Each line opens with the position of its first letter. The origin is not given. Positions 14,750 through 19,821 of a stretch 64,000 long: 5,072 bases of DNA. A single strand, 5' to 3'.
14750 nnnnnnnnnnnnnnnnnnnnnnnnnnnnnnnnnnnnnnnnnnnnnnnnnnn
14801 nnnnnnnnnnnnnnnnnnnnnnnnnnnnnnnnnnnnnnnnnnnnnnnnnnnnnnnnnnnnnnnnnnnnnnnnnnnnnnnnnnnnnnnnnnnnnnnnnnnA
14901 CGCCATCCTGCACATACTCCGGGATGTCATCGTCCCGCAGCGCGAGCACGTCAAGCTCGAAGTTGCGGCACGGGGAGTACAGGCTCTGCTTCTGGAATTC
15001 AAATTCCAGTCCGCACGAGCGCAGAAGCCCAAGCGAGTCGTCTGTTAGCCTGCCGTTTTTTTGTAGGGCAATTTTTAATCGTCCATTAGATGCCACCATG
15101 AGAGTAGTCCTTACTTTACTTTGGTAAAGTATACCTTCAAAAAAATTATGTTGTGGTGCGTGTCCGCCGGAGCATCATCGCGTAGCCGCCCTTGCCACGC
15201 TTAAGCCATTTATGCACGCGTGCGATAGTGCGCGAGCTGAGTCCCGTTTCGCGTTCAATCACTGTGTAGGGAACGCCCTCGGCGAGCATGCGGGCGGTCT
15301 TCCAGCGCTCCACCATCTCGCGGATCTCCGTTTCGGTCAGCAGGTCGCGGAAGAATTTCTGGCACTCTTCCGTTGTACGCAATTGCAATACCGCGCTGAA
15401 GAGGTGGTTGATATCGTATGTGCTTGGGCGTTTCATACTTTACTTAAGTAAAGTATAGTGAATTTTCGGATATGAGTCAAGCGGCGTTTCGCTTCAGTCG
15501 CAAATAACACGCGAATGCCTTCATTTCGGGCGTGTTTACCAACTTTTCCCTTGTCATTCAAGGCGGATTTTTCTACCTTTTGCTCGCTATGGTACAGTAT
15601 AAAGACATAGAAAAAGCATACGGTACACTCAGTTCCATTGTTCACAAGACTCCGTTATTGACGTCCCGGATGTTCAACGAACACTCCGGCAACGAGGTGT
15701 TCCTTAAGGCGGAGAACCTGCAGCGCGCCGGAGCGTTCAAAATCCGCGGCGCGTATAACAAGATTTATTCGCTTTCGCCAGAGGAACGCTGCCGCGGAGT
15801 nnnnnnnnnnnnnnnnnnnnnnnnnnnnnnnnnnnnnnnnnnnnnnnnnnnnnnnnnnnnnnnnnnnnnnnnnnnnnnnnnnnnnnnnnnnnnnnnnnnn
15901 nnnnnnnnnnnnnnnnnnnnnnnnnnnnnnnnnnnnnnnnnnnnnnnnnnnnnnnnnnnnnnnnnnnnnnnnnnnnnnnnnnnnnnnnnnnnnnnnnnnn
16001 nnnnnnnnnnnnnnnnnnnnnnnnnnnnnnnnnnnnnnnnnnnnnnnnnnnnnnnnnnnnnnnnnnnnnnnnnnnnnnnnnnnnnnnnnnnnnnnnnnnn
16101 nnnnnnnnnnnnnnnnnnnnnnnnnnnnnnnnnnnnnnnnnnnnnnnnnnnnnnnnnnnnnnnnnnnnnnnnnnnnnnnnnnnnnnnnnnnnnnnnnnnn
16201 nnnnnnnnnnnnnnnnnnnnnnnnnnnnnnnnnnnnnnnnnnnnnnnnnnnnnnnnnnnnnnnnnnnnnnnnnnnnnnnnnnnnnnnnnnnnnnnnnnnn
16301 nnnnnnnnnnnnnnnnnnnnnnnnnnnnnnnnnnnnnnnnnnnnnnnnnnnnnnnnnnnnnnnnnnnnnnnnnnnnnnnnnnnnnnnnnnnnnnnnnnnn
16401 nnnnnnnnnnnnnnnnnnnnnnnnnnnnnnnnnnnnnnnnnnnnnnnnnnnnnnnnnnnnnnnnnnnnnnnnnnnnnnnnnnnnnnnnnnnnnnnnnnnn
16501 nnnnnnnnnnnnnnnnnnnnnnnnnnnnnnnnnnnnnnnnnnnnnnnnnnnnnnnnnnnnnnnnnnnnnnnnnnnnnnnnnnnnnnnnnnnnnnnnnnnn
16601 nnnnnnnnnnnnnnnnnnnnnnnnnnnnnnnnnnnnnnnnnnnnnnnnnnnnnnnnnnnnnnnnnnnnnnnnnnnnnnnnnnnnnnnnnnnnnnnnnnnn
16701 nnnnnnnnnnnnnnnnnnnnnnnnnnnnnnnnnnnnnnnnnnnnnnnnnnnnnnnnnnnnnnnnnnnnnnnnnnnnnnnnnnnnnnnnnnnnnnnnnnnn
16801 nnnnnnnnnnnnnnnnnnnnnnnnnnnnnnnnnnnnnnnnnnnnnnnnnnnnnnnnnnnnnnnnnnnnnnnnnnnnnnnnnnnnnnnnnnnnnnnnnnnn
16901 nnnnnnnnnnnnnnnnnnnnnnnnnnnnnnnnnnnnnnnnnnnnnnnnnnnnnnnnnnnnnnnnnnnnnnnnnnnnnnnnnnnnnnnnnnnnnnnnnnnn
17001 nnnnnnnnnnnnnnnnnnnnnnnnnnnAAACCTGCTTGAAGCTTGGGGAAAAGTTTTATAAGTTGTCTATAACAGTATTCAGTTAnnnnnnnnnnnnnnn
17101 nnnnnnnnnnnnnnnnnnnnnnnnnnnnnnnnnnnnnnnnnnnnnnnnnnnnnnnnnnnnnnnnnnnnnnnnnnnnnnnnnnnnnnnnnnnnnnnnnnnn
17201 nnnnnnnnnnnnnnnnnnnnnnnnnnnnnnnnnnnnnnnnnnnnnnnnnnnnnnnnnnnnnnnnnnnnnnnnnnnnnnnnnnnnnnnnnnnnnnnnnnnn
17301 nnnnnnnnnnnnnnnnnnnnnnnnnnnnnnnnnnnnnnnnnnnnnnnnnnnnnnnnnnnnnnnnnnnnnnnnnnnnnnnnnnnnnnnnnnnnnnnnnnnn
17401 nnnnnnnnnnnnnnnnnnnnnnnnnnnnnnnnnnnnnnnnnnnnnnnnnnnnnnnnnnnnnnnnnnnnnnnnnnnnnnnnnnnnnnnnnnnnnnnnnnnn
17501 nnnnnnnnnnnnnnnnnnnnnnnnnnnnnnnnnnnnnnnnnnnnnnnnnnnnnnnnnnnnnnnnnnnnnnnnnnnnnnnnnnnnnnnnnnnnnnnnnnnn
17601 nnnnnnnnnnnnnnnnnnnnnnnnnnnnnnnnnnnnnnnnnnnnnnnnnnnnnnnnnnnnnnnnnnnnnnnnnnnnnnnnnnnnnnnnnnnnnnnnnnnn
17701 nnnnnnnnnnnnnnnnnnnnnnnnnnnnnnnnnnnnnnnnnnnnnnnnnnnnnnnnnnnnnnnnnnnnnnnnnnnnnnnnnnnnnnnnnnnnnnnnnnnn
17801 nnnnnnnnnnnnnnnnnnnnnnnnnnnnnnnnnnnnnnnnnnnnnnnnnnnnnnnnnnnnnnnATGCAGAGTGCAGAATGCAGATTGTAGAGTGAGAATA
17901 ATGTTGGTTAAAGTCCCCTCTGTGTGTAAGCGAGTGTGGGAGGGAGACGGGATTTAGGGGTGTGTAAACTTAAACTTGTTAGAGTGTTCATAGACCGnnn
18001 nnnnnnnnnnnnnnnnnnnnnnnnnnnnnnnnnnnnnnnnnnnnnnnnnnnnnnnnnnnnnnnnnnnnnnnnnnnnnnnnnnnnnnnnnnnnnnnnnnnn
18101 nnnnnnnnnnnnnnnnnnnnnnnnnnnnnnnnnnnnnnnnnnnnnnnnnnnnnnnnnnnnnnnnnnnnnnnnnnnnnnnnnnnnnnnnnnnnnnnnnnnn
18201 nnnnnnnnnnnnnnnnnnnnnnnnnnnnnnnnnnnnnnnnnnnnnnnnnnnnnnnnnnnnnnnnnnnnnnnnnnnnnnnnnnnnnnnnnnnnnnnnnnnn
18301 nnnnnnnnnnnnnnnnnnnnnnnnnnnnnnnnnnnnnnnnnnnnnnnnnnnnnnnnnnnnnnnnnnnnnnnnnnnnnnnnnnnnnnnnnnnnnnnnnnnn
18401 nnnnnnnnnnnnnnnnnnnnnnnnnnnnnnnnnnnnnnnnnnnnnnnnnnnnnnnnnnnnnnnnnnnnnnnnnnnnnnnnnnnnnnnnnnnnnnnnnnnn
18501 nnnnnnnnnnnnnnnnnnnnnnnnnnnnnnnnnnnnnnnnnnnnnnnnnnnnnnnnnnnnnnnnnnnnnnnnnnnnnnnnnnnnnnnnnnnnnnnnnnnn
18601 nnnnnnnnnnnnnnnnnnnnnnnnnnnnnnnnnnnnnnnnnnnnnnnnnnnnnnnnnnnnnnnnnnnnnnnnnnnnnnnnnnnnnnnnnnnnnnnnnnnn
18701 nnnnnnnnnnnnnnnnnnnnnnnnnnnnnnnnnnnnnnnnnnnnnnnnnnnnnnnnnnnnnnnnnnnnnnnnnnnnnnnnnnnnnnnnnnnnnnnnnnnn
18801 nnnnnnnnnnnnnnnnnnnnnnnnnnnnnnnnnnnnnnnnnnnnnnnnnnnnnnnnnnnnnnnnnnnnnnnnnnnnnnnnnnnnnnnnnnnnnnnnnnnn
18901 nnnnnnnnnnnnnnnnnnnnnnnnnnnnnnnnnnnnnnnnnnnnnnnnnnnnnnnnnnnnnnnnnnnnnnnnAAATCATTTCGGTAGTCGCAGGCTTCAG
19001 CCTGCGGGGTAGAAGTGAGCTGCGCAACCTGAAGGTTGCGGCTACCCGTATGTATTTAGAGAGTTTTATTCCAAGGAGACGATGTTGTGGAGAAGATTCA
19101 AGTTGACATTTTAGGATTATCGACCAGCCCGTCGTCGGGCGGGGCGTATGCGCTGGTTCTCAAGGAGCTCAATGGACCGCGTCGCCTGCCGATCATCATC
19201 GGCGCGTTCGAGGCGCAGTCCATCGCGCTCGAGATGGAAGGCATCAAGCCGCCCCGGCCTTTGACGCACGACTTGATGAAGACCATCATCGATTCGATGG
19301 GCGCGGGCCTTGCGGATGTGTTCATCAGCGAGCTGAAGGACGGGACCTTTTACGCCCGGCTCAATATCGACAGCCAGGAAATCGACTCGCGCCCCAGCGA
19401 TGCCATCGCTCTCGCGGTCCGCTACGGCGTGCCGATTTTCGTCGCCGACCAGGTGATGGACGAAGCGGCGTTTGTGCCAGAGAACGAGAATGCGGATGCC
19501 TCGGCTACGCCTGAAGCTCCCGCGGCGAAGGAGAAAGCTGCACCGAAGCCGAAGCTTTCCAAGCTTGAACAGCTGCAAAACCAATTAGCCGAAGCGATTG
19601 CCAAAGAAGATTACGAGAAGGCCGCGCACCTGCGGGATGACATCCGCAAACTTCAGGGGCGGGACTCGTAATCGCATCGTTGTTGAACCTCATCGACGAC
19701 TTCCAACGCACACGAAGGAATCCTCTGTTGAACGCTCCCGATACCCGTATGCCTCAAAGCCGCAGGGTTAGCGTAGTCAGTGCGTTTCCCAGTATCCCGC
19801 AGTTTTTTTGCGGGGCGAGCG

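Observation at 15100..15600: TrpR-like (YerC/YecD) gene wedged at the head of the histidine operon, bracketed by two near-identical 20-22 bp palindromes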

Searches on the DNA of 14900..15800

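Call 15: search_rna_families(source=window, start=14900, end=15800, threshold=evalue, max_evalue=10)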
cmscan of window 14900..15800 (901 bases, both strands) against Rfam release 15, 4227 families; matches with E-value up to 10: 1.
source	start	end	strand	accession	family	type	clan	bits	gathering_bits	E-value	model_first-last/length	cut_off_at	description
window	15073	15145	-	RF01597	snoR22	Gene; snRNA; snoRNA; CD-box;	-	20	50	9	1-83/83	no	small nucleolar RNA snoR22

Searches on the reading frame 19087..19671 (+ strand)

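Call 54: search_protein_families(library=pfam, proteins=[window:19087-19671:+], max_evalue=0.00001)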
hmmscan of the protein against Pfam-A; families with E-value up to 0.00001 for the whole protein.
window:19087-19671:+ (194 aa): 2 families
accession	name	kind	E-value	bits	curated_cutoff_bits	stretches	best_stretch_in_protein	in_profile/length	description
PF02577.19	BFN_dom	-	1.4e-41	141.3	27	1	23-129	1-109/112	Bifunctional nuclease domain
PF02151.25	UVR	-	2.6e-09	37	21.5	1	159-190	3-34/36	UvrB/uvrC motif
